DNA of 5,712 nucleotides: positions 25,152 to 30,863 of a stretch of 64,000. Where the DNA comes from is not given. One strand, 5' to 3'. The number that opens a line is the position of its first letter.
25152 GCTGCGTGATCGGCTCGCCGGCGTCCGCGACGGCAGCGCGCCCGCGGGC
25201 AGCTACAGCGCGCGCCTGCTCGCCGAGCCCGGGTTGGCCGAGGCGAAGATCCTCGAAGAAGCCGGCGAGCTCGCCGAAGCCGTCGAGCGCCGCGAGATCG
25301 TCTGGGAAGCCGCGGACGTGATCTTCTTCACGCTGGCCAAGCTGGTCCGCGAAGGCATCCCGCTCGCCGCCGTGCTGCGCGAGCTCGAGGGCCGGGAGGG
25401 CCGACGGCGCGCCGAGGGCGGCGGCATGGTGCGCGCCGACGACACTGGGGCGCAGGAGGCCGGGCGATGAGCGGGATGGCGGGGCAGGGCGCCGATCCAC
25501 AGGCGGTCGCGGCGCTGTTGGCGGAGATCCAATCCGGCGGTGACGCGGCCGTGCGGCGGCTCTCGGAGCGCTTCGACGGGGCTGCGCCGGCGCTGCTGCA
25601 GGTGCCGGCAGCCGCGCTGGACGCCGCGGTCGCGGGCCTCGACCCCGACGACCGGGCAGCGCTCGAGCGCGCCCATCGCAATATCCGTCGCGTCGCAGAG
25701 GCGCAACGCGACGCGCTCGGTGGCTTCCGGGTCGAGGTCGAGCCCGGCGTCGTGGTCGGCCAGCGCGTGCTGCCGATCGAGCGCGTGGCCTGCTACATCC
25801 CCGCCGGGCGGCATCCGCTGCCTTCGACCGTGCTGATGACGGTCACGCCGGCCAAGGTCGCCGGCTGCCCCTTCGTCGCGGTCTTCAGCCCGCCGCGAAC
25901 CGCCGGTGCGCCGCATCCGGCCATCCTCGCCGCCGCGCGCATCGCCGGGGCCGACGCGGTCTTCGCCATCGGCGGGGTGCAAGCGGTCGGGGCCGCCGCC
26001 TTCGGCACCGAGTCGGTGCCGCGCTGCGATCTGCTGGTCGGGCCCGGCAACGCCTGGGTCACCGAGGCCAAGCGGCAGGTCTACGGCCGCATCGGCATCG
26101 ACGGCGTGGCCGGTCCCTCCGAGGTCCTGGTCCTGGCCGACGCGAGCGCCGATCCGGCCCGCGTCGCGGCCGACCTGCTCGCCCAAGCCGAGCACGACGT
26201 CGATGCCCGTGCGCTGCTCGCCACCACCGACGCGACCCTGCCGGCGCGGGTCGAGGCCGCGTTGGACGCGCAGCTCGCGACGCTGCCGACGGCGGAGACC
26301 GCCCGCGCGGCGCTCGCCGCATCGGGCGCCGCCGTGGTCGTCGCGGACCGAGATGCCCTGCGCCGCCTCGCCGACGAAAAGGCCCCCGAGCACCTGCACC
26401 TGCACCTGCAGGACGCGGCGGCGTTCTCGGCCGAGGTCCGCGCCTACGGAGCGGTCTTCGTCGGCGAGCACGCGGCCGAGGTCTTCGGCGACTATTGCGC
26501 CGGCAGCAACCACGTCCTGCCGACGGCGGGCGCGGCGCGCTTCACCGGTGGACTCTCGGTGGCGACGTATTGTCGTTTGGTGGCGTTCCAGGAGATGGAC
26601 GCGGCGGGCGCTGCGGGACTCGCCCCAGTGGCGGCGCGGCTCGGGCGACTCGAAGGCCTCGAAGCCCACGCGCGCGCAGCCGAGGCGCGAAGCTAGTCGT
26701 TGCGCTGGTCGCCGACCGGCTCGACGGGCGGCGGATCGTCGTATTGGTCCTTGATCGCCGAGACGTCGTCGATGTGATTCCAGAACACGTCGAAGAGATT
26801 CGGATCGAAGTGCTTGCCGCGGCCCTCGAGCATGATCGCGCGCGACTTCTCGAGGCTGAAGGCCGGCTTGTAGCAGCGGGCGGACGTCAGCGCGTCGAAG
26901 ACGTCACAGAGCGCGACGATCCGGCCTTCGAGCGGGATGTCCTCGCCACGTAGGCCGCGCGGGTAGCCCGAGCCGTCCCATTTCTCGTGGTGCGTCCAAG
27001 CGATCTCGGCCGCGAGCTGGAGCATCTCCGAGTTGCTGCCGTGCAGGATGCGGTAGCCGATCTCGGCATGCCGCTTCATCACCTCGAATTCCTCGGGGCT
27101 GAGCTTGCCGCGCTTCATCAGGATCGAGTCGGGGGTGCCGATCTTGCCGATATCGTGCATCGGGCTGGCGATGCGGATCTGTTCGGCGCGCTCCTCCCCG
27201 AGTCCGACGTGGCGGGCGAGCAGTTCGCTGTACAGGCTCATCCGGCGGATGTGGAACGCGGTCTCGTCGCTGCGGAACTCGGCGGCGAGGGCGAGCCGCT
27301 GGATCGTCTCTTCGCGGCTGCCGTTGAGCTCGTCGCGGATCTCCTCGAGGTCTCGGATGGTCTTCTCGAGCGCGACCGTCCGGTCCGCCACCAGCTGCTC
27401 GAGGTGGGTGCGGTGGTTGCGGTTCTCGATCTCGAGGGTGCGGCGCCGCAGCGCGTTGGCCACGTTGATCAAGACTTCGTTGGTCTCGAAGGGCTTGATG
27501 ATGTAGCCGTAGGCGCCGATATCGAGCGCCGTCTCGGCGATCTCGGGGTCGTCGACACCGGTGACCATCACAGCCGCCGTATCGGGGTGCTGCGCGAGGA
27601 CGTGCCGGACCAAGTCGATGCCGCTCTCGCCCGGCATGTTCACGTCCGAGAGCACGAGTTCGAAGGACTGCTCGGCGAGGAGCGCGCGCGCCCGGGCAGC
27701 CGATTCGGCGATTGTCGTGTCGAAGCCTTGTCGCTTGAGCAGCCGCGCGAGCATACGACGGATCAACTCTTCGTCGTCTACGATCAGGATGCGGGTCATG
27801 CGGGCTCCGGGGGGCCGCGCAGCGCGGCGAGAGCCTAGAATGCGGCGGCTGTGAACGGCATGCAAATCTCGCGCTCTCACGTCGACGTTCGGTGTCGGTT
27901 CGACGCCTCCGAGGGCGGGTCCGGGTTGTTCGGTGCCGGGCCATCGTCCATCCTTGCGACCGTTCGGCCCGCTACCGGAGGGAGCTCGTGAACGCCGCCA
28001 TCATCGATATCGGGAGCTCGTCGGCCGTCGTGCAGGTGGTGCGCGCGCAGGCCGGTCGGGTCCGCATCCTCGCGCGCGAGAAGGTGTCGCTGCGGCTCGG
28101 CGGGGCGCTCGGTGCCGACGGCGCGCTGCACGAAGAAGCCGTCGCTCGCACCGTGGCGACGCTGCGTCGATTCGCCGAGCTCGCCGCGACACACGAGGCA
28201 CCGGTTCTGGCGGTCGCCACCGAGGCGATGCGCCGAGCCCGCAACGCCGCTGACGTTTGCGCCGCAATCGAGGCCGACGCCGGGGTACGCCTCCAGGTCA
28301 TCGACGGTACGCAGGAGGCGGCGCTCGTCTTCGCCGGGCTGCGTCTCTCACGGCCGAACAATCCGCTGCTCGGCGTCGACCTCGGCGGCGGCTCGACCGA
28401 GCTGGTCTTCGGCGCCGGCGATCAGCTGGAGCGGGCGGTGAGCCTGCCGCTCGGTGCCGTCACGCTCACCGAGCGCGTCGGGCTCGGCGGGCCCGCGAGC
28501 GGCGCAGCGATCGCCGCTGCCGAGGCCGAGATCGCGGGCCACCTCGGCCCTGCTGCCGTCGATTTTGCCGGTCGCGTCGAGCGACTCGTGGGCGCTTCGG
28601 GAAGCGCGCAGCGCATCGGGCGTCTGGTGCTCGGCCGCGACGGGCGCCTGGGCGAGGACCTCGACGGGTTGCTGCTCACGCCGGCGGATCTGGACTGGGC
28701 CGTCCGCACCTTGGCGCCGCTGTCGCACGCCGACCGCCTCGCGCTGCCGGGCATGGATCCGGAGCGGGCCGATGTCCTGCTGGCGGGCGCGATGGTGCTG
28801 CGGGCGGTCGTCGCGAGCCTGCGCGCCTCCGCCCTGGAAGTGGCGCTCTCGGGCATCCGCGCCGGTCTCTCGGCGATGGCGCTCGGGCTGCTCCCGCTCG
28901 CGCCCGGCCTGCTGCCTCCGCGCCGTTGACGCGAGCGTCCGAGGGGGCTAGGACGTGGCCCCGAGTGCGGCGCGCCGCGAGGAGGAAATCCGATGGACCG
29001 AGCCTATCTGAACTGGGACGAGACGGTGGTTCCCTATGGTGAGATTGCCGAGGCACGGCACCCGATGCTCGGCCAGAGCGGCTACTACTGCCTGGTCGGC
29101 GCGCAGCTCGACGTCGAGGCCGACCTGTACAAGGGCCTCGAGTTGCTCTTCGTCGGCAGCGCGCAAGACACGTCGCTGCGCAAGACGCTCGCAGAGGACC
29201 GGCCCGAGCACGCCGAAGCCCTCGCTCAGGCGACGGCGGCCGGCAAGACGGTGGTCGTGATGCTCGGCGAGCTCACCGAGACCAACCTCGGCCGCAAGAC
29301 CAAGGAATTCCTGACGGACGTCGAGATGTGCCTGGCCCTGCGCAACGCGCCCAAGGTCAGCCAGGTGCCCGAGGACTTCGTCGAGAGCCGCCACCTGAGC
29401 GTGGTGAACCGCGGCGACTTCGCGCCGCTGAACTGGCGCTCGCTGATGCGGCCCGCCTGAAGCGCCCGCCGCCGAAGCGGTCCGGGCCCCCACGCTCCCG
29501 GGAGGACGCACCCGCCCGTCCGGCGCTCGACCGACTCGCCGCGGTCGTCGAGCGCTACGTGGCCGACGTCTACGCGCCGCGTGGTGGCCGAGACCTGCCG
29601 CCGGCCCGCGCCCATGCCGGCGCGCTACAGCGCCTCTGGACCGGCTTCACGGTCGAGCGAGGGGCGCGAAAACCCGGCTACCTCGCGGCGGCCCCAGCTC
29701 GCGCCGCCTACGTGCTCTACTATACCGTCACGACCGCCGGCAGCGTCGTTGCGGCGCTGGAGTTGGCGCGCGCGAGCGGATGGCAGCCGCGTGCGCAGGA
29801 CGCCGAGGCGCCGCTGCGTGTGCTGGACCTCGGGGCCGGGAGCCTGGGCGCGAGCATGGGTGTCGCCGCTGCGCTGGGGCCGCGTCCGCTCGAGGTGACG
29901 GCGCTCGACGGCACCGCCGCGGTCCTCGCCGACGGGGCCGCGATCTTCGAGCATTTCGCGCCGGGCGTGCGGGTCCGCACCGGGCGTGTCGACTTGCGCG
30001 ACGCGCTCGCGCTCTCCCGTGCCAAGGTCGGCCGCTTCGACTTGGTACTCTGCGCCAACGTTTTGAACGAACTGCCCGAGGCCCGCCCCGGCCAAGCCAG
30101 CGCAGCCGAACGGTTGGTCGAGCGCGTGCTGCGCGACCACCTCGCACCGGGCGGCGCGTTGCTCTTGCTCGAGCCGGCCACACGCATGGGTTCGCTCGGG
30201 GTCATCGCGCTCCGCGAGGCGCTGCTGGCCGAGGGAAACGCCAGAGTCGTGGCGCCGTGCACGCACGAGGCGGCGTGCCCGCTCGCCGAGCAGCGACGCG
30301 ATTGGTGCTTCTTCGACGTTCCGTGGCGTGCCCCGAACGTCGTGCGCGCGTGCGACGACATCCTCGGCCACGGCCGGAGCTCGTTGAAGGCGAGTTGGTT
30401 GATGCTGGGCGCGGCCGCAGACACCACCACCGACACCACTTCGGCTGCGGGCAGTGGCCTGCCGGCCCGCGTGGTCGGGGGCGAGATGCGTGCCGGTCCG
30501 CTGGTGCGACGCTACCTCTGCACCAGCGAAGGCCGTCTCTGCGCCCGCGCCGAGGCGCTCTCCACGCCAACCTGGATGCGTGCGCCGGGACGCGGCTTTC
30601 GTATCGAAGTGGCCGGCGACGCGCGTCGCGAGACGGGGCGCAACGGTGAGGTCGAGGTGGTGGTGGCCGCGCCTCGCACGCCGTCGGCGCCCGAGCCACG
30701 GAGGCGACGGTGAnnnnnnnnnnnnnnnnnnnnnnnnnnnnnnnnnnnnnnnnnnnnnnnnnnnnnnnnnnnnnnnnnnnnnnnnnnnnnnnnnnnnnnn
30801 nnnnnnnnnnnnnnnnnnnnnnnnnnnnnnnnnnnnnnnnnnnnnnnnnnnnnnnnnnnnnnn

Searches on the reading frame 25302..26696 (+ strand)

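Call 53: search_protein_families(library=pfam, proteins=[window:25302-26696:+], max_evalue=0.001)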
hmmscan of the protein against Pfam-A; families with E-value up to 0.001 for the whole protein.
window:25302-26696:+ (464 aa): 1 family
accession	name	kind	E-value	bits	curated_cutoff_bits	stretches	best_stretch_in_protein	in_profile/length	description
PF00815.25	Histidinol_dh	-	4.2e-140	467.8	27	1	67-463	13-410/411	Histidinol dehydrogenase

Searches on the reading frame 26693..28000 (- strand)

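Call 51: search_protein_families(library=pfam, proteins=[window:26693-28000:-], max_evalue=0.001)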
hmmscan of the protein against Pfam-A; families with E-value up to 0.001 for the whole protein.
window:26693-28000:- (435 aa): 3 families
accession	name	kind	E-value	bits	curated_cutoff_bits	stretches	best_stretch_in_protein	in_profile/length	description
PF13487.12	HD_5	-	1.2e-36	126.4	27.2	1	250-402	17-170/170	HD domain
PF00072.30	Response_reg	-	5e-26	91.5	30.2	1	71-177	1-107/111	Response regulator receiver domain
PF01966.28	HD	-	3.8e-22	79.2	22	1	250-370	4-115/116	HD domain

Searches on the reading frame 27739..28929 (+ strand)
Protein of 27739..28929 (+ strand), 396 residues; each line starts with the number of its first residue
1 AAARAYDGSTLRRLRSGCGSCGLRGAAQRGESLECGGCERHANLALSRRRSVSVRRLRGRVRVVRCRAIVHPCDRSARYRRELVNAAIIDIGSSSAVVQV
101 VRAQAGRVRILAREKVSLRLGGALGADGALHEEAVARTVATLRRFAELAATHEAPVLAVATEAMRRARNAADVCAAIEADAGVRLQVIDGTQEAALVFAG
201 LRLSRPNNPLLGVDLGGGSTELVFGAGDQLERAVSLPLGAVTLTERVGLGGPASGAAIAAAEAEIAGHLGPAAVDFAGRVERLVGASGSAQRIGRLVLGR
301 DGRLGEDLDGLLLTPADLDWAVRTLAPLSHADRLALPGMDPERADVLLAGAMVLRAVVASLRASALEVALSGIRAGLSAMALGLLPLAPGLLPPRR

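Call 51: search_protein_families(library=pfam, proteins=[window:27739-28929:+], max_evalue=0.001)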
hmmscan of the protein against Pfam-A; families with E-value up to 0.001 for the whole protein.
window:27739-28929:+ (396 aa): 1 family
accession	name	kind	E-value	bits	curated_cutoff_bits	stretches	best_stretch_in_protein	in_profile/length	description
PF02541.22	Ppx-GppA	-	9.4e-53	179.9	27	1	100-377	2-277/285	Ppx/GppA phosphatase family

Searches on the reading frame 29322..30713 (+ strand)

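Call 51: search_protein_families(library=pfam, proteins=[window:29322-30713:+], max_evalue=0.001)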
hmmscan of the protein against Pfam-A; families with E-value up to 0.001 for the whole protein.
window:29322-30713:+ (463 aa): 3 families
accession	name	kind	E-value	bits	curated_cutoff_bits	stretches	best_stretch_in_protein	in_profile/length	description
PF09243.16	Rsm22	-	1.6e-19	70.8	23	1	160-406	31-249/275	Mitochondrial small ribosomal subunit Rsm22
PF08242.18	Methyltransf_12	-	7.4e-07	30.3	30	1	168-279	1-97/98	Methyltransferase domain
PF13649.12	Methyltransf_25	-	0.00025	22.1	27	1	167-257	1-83/97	Methyltransferase domain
